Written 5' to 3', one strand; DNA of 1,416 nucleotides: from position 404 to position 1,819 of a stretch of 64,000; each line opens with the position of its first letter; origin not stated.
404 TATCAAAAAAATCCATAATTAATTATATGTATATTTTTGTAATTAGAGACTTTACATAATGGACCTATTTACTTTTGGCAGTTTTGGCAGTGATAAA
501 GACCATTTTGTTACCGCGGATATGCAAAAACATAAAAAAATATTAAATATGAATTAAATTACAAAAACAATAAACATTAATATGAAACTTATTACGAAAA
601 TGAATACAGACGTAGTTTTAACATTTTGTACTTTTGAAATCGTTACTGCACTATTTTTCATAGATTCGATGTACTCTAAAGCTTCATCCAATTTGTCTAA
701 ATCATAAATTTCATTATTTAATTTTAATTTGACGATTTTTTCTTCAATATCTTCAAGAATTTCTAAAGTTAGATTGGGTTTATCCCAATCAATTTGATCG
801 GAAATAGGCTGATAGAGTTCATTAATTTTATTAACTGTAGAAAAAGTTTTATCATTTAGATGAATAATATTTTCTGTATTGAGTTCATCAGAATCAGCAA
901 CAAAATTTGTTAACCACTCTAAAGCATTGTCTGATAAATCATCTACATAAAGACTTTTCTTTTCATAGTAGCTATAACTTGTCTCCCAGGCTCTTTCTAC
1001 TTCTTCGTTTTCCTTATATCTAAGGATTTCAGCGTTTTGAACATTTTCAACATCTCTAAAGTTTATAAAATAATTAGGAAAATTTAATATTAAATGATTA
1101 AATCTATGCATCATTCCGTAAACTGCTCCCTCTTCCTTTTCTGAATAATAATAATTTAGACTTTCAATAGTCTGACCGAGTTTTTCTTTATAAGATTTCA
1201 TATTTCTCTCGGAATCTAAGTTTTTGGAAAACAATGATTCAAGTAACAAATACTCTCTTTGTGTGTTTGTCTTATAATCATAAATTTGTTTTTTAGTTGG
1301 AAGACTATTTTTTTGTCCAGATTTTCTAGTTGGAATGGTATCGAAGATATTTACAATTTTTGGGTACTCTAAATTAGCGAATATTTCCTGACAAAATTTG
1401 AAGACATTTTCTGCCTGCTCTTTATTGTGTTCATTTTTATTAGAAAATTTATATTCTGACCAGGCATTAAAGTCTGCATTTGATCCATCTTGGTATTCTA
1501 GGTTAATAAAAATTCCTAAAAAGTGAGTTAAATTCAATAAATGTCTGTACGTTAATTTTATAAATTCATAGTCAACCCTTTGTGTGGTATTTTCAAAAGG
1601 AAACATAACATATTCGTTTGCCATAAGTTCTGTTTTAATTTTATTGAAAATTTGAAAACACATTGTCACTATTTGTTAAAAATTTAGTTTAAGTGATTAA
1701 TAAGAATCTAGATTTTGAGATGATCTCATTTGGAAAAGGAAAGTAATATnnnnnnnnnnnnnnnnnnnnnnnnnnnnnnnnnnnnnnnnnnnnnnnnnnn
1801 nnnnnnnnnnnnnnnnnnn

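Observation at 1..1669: Two uncharacterised membrane-associated proteins divergent from hsdM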

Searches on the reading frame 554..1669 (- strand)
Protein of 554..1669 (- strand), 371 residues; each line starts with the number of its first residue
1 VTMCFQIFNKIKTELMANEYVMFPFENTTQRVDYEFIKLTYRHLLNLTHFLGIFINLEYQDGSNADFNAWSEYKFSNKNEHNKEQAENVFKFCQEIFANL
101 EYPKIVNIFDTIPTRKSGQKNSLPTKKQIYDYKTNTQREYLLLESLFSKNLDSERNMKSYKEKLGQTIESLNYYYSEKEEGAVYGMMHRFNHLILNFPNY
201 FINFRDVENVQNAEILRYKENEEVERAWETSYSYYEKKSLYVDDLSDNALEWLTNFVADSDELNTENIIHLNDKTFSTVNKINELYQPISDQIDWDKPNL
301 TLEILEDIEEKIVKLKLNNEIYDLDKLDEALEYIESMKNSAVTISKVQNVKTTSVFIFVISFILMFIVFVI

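Call 4: search_protein_families(library=pfam, proteins=[window:554-1669:-], max_evalue=0.1)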
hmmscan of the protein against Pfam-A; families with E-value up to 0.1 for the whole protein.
window:554-1669:- (371 aa): 0 families

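Call 5: search_protein_families(library=padloc, proteins=[window:554-1669:-], max_evalue=0.1)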
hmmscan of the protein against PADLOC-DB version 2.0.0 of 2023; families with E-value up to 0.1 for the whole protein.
window:554-1669:- (371 aa): 0 families

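Call 7: find_encoding_contigs(protein=window:554-1669:-, flank=10000, max_places=10)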
Protein window:554-1669:- (371 aa): no gene with exactly this product is on record in the collection.

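Call 8: search_protein_families(library=ncbifam, proteins=[window:554-1669:-], max_evalue=0.1)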
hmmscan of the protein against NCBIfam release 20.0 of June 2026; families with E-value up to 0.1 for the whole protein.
window:554-1669:- (371 aa): 1 family
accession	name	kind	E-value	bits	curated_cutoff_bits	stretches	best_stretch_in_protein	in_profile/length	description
NF006181.0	PRK08314.1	subfamily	0.045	12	705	1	79-118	504-543/563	long-chain-fatty-acid--CoA ligase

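Call 9: search_protein_families(library=phrogs, proteins=[window:554-1669:-], max_evalue=0.1)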
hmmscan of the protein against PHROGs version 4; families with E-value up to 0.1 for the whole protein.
window:554-1669:- (371 aa): 0 families

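Call 10: find_encoding_contigs(protein=window:554-1621:-, flank=10000, max_places=10)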
Protein window:554-1621:- (355 aa): no gene with exactly this product is on record in the collection.

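Call 11: find_encoding_contigs(protein=window:554-1663:-, flank=10000, max_places=10)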
Protein window:554-1663:- (369 aa): 1 contig read that carries it; 1 place shown.
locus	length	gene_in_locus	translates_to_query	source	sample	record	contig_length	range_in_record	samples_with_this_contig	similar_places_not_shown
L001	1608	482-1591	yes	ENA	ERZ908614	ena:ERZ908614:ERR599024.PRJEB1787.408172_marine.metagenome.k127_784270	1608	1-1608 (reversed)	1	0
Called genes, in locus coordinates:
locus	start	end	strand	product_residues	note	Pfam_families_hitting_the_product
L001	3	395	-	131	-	?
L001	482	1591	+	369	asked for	-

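Call 12: find_homologous_proteins(query=window:554-1663:-)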
Query window:554-1663:- (369 aa): 2 proteins with E <= 0.001 among 1850 candidates.
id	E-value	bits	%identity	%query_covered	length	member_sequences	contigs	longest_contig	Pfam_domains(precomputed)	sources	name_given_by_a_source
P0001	3.2e-238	808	100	100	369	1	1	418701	-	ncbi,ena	-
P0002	1.1e-188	645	83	96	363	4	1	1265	-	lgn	-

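Call 13: find_related_loci(query=window:554-1663:-, collection=genome_contigs, flank=10000)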
Query window:554-1663:- (369 aa) in genome_contigs; peptide patterns used: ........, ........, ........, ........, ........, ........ (x = any residue, [..] = any of these).
44 stretches matched a pattern, but none encodes a relative of the query by tblastn (E <= 1e-3).

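Call 14: list_cluster_members(proteins=[P0001, P0002])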
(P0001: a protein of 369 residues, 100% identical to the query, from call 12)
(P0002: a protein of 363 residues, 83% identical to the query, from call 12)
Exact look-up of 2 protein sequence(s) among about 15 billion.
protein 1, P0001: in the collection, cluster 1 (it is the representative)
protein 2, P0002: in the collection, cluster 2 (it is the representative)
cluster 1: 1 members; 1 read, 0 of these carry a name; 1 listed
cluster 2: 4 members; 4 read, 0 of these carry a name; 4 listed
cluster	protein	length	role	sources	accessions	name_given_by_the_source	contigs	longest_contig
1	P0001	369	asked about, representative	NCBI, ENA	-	-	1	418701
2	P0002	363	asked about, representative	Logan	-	-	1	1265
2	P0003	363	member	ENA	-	-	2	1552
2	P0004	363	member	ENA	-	-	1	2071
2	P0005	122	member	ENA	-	-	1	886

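Call 19: find_encoding_contigs(protein=P0004, flank=10000)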
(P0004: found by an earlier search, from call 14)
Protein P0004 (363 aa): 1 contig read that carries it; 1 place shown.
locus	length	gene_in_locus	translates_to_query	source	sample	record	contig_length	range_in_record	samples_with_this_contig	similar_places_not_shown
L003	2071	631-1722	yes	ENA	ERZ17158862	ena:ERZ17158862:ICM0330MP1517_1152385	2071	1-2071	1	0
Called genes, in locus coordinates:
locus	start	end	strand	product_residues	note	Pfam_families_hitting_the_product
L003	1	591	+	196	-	?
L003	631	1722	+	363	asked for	-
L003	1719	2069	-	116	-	?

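Call 26: search_protein_families(library=pfam, proteins=[L003:1-591:+], max_evalue=1)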
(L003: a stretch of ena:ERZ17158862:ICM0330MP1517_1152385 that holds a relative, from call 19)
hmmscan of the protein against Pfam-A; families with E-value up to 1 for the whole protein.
L003:1-591:+ (196 aa): 3 families
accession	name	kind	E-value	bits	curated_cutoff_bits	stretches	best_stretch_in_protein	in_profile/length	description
PF11867.13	T1RH-like_C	-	4e-79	266.8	26.8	1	1-192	137-328/329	Type I restriction enzyme HindI endonuclease subunit-like, C-terminal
PF14821.11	Thr_synth_N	-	0.011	16.3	25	1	15-48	36-69/79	Threonine synthase N terminus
PF14806.11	Coatomer_b_Cpla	-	0.13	12.7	32.7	1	81-146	47-109/128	Coatomer beta subunit appendage platform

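Call 35: search_protein_representatives(protein=window:554-1663:-)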
Query: 369 residues. Proteins with E-value up to 0.001 (for the whole library): 5; up to 1e-10: 3; up to 1e-30: 2. The best 5 are listed.
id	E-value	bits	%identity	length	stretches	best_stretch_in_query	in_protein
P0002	3.4e-189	644.7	84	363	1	14-369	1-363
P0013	1.2e-40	156.2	37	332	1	21-368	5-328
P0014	1.5e-15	73.7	33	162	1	215-368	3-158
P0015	2.6e-08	49.9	39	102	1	274-368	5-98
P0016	2.7e-04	36.7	36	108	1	31-107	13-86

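Call 37: find_encoding_contigs(protein=P0013, flank=10000)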
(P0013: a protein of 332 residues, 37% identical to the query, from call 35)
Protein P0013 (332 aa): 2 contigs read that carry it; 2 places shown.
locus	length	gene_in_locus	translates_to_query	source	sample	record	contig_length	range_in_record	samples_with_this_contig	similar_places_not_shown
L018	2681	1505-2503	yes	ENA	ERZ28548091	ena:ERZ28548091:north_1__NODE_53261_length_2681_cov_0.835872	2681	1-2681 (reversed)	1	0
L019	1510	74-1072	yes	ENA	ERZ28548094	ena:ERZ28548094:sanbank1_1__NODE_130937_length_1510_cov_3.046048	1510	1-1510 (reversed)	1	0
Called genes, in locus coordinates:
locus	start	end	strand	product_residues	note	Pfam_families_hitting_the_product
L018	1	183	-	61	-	?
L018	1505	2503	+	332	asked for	-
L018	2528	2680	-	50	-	?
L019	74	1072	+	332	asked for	-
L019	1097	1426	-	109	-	-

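Call 53: search_solved_structures(query=A4, max_evalue=10)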
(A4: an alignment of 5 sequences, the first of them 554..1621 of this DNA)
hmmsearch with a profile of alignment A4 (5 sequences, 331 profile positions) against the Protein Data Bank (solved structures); distinct sequences matched with E-value up to 10: 1.
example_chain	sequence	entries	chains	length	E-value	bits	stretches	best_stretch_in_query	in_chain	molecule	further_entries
1s1c_X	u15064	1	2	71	0.02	17.3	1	92-145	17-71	Rho-associated, coiled-coil containing protein kinase 1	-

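Call 59: find_related_loci(query=A4, collection=metagenome_contigs, flank=10000)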
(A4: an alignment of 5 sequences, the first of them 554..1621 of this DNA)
Query A4 (355 aa) in metagenome_contigs; peptide patterns used: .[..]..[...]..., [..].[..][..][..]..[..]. (x = any residue, [..] = any of these).
265 stretches matched a pattern, but none encodes a relative of the query by tblastn (E <= 1e-3).

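Call 60: find_related_loci(query=A4, collection=viral_contigs, flank=10000)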
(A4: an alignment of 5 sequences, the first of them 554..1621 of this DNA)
Query A4 (355 aa) in viral_contigs; peptide patterns used: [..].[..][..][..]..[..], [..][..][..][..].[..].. (x = any residue, [..] = any of these).
327 stretches matched a pattern, but none encodes a relative of the query by tblastn (E <= 1e-3).

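Call 61: find_encoding_contigs(protein=P0003, flank=10000)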
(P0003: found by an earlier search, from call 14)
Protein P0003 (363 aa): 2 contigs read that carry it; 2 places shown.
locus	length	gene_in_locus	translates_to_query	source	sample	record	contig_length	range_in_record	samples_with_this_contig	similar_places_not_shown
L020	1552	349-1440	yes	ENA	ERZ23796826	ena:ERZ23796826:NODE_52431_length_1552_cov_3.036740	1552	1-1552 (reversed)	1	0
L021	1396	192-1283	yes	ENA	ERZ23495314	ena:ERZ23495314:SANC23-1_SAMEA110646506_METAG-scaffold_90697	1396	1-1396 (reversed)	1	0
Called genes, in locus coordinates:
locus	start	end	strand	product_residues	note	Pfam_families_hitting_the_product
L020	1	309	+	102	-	?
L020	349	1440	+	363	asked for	-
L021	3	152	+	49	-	?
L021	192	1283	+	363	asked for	-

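Call 62: find_encoding_contigs(protein=P0016, flank=10000)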
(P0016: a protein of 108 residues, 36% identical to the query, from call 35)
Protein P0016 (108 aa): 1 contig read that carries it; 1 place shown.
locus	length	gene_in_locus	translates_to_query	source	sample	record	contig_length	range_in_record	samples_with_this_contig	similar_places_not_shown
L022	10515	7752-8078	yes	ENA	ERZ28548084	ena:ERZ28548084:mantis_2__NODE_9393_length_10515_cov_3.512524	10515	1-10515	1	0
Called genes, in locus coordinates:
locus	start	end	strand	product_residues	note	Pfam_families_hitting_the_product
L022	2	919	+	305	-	?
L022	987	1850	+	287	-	PF00483:NTP_transferase, PF12804:NTP_transf_3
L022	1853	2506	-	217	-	-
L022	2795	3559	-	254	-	PF03559:Hexose_dehydrat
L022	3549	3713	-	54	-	-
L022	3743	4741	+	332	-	PF01073:3Beta_HSD, PF01370:Epimerase, PF02719:Polysacc_synt_2, PF04321:RmlD_sub_bind, PF16363:GDP_Man_Dehyd, PF07993:NAD_binding_4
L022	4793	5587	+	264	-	PF00535:Glycos_transf_2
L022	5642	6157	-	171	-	PF00730:HhH-GPD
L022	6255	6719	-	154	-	PF08242:Methyltransf_12 (faint), PF13489:Methyltransf_23, PF13847:Methyltransf_31 (weak), PF08003:Methyltransf_9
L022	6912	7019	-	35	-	-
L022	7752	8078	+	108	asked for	-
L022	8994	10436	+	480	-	PF02397:Bac_transf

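Call 67: predict_structure(alignment_id=A4)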
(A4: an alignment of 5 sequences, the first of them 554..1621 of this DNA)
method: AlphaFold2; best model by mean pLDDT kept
length: 355 residues; sequences in the alignment: 5
mean_pLDDT: 39.6   pTM: 0.23
mean pLDDT of the five models: 39.6, 38.6, 38.3, 37.5, 36.5
residues with pLDDT >= 90: 0; 70-90: 6; 50-70: 49; < 50: 300
segments of 3 or more residues with pLDDT < 50: 1-284, 328-340
pLDDT, mean of each block of 10 residues (from residue 1): 32 34 38 31 30 30 39 44 39 35 35 41 42 36 38 38 30 34 28 28 29 29 31 32 38 42 38 36 56 70 61 60 55 43 56 58
secondary structure, 60 per line:
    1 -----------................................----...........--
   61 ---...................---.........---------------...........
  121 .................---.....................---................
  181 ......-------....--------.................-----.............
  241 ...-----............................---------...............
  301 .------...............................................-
elements in order: H12-43 H48-58 H64-82 H86-94 H110-137 H141-161 H165-186 H194-197 H206-222 H228-243 H249-276 H286-301 H308-354

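Call 86: search_protein_families(library=pfam, alignment_id=A4, max_evalue=10)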
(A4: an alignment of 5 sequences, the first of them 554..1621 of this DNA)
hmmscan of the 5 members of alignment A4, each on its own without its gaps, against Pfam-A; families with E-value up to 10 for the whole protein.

A. member 1, window:554-1621:- (355 aa): 1 family
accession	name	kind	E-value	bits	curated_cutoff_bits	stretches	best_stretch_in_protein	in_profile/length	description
PF18448.7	CBM46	-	0.9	10.3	26.5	1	41-85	31-74/105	Carbohydrate binding domain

B. families by the number of members that match (of 5 scanned): 6 families
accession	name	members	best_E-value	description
PF21728.3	PADR1_N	1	0.048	PADR1, N-terminal helical domain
PF25083.1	GIPC1_GH1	1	0.11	GIPC1-3 GH1 domain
PF01029.23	NusB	1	0.89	NusB family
PF18448.7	CBM46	1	0.9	Carbohydrate binding domain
PF07373.16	CAMP_factor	1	2.1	CAMP factor (Cfa)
PF10661.14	EssA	1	5.5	WXG100 protein secretion system (Wss), protein EssA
